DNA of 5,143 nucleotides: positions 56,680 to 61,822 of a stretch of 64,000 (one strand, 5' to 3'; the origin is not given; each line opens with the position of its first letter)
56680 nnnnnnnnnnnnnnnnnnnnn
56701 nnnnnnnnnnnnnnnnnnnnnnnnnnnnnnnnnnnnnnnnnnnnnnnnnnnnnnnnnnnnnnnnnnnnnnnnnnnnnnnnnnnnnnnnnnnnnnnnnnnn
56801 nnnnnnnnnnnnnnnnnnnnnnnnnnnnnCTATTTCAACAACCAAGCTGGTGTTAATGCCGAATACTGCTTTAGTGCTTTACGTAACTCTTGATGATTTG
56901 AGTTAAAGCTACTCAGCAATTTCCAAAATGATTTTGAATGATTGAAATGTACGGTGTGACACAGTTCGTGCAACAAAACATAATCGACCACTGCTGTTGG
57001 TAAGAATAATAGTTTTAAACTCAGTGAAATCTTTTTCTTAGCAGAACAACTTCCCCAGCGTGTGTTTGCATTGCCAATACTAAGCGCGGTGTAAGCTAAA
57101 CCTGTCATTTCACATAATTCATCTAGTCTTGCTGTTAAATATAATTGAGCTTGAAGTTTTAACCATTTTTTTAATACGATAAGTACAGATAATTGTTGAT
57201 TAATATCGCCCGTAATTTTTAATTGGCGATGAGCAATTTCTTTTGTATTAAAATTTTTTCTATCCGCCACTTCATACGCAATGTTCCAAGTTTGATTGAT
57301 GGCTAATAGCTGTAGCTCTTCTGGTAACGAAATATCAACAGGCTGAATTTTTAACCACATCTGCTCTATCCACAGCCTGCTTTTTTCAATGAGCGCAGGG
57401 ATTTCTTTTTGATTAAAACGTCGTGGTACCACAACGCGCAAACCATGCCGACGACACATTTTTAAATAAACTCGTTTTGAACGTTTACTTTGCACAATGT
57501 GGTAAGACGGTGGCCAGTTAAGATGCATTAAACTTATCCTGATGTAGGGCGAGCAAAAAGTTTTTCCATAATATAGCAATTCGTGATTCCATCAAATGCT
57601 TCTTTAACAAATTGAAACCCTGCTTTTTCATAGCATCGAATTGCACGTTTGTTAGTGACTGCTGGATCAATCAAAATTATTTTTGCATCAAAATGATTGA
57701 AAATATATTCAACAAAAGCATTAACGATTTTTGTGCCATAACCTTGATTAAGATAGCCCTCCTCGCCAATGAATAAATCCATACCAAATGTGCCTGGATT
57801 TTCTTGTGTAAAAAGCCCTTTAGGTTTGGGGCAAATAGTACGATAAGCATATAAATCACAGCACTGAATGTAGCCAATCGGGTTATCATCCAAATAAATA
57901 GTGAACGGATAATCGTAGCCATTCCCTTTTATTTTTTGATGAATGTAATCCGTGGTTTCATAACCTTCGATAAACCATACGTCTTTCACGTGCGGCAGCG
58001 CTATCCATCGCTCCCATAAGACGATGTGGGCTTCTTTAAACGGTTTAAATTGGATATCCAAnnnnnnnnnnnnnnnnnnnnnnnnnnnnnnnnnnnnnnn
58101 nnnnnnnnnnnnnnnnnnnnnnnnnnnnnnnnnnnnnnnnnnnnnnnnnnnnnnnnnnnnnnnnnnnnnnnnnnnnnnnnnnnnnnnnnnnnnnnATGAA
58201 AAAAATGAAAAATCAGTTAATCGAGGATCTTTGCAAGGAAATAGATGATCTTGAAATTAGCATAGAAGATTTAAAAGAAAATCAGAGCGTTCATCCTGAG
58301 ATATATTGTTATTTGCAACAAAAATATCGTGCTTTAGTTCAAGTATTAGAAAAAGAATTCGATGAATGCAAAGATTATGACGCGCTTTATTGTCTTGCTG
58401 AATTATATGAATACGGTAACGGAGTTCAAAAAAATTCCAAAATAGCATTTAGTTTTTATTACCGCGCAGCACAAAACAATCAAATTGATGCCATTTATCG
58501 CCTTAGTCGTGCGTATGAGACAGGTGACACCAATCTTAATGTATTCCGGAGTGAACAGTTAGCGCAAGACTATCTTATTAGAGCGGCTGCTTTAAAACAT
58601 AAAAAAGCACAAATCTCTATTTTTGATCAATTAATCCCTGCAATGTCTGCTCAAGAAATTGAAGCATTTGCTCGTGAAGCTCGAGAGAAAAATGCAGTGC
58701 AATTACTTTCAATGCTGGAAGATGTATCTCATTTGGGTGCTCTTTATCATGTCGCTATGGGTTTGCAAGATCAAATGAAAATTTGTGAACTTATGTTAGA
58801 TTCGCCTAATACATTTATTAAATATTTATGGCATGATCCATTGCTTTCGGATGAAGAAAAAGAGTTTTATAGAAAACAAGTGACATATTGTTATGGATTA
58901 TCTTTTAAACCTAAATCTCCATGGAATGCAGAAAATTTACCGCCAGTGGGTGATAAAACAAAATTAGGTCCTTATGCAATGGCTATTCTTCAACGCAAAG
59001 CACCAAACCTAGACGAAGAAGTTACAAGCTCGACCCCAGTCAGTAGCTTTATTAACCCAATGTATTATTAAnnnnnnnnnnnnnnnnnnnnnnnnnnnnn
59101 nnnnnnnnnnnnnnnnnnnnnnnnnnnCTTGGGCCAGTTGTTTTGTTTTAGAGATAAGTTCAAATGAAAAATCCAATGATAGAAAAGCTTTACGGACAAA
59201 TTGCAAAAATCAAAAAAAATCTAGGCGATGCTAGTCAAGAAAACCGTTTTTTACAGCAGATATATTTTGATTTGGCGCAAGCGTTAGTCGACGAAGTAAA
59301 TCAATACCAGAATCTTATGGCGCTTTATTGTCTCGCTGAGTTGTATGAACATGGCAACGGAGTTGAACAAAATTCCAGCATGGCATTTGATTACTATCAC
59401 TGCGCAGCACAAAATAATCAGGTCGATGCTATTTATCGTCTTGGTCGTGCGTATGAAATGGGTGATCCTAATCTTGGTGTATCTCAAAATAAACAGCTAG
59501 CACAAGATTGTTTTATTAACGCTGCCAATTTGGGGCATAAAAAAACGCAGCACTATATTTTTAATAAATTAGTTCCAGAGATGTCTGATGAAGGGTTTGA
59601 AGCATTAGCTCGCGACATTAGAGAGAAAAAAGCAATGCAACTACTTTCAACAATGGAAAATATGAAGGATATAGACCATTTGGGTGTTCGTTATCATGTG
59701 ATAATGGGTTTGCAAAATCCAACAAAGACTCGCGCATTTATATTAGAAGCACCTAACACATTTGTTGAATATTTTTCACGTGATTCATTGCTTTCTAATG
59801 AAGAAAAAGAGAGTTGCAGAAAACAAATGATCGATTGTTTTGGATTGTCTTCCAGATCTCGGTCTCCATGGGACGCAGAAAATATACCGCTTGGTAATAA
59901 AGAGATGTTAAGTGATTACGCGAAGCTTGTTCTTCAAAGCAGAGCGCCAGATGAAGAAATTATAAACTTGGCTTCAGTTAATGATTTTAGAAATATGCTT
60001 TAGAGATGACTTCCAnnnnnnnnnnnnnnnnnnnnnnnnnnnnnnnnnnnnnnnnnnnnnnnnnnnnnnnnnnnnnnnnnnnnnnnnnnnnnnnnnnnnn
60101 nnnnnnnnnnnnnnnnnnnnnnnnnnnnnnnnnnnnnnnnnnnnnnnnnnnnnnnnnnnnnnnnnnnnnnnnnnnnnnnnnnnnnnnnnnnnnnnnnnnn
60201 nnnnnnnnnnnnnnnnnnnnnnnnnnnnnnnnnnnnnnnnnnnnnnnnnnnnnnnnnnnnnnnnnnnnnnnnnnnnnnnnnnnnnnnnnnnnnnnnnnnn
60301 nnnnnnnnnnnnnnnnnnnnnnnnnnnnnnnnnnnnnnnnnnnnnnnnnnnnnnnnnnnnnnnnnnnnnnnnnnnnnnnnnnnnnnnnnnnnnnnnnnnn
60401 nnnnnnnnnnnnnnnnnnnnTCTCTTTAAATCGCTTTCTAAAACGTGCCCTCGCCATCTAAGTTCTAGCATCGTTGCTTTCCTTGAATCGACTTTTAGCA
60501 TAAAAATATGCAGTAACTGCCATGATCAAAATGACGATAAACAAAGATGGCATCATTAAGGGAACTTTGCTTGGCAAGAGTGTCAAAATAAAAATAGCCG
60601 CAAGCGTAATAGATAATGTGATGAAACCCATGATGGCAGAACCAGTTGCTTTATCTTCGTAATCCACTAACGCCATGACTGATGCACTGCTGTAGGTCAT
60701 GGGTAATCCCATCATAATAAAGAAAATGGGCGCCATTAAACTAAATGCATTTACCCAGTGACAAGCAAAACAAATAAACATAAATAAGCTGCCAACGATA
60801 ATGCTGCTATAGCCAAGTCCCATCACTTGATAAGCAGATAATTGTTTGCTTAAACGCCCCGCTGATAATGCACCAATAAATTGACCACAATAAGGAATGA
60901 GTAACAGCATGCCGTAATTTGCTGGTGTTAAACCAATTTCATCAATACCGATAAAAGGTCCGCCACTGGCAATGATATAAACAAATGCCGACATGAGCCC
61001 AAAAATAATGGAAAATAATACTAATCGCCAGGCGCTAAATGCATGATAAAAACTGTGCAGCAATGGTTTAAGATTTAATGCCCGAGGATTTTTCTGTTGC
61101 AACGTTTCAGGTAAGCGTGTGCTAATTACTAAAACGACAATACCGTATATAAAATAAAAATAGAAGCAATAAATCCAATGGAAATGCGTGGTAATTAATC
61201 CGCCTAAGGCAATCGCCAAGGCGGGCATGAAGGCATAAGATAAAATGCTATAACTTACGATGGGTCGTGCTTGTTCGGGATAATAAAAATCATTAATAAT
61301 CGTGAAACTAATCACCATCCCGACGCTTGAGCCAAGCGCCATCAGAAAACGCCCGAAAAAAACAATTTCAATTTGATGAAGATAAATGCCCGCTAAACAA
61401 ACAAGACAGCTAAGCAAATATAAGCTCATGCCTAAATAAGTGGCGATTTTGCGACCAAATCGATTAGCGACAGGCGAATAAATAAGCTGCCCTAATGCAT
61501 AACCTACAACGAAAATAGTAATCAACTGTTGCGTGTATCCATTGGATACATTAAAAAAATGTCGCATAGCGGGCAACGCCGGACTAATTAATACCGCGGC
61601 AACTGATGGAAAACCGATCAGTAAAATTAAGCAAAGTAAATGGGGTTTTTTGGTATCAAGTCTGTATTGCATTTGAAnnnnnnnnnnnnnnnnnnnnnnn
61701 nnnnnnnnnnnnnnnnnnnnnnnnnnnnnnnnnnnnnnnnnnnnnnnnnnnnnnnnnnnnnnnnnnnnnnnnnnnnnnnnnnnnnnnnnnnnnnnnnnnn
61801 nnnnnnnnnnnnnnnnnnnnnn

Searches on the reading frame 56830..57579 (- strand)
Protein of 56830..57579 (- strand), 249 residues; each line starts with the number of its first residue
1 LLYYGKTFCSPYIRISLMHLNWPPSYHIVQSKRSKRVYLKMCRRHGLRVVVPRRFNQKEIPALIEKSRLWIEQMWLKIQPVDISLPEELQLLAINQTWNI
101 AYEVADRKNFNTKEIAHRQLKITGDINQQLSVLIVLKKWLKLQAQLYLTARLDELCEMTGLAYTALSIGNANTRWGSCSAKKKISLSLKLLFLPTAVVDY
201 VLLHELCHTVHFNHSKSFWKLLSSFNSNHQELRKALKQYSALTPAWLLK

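Call 33: search_protein_families(library=pfam, proteins=[window:56830-57579:-], max_evalue=0.00001)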
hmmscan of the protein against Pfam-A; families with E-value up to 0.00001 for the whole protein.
window:56830-57579:- (249 aa): 2 families
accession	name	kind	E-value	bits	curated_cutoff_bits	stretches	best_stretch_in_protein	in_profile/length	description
PF01863.23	YgjP-like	-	3e-45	155.2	26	1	35-238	1-206/207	YgjP-like, metallopeptidase domain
PF08325.16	WLM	-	3.1e-09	37.6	26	1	190-234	75-119/190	WLM domain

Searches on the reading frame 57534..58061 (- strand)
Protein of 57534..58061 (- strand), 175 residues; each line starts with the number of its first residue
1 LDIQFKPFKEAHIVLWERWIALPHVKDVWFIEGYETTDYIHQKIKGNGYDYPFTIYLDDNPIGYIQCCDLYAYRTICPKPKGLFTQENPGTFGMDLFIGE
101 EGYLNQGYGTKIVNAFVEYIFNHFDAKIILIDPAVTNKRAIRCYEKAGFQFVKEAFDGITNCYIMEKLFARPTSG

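Call 33: search_protein_families(library=pfam, proteins=[window:57534-58061:-], max_evalue=0.00001)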
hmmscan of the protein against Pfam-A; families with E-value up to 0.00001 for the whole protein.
window:57534-58061:- (175 aa): 3 families
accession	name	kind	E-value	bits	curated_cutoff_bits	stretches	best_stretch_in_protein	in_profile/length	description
PF13523.12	Acetyltransf_8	-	4e-24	85.3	27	1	10-154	3-142/145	Acetyltransferase (GNAT) domain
PF00583.31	Acetyltransf_1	-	4.9e-11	43.4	20.7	1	34-149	16-116/116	Acetyltransferase (GNAT) family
PF13302.13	Acetyltransf_3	-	2.2e-10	41.8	25.4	1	6-150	5-138/138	Acetyltransferase (GNAT) domain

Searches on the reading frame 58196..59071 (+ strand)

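Call 33: search_protein_families(library=pfam, proteins=[window:58196-59071:+], max_evalue=0.00001)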
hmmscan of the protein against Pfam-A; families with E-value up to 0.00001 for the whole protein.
window:58196-59071:+ (291 aa): 1 family
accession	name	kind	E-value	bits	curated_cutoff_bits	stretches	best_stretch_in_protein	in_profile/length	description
PF08238.18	Sel1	-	5.2e-11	43.1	30.7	0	63-95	3-35/36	Sel1 repeat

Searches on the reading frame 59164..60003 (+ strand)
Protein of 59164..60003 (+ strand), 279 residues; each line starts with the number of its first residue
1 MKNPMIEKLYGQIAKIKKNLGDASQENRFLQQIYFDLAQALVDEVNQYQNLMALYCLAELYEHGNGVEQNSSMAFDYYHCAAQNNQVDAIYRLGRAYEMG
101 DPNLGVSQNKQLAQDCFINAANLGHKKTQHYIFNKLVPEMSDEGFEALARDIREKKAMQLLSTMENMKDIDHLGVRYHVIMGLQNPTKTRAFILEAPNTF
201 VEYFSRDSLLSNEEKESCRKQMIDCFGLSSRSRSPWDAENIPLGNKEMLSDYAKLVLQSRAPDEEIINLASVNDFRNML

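Call 33: search_protein_families(library=pfam, proteins=[window:59164-60003:+], max_evalue=0.00001)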
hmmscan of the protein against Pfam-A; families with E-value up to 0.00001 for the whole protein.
window:59164-60003:+ (279 aa): 1 family
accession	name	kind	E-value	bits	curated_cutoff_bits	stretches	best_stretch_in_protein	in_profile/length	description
PF08238.18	Sel1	-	2.7e-14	53.5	30.7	1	53-85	3-35/36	Sel1 repeat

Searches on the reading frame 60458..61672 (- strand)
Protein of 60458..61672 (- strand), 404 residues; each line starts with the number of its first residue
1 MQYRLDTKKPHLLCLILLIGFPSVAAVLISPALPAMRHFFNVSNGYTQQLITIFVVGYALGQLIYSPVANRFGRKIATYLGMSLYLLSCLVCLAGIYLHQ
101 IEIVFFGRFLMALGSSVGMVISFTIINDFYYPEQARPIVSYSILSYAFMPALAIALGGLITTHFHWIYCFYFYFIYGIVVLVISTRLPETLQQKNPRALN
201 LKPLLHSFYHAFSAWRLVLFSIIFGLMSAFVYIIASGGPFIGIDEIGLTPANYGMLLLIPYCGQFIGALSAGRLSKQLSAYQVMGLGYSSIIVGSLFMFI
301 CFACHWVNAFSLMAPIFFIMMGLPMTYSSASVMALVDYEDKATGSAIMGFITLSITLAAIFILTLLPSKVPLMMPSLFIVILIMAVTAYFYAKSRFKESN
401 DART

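Call 33: search_protein_families(library=pfam, proteins=[window:60458-61672:-], max_evalue=0.00001)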
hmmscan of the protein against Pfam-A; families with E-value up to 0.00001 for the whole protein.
window:60458-61672:- (404 aa): 2 families
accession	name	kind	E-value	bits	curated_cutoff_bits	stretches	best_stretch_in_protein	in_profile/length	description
PF07690.21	MFS_1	-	2.7e-29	102.6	33.4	1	25-359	11-343/347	Major Facilitator Superfamily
PF00083.30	Sugar_tr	-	1.1e-07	31.6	22.3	1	38-190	32-194/452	Sugar (and other) transporter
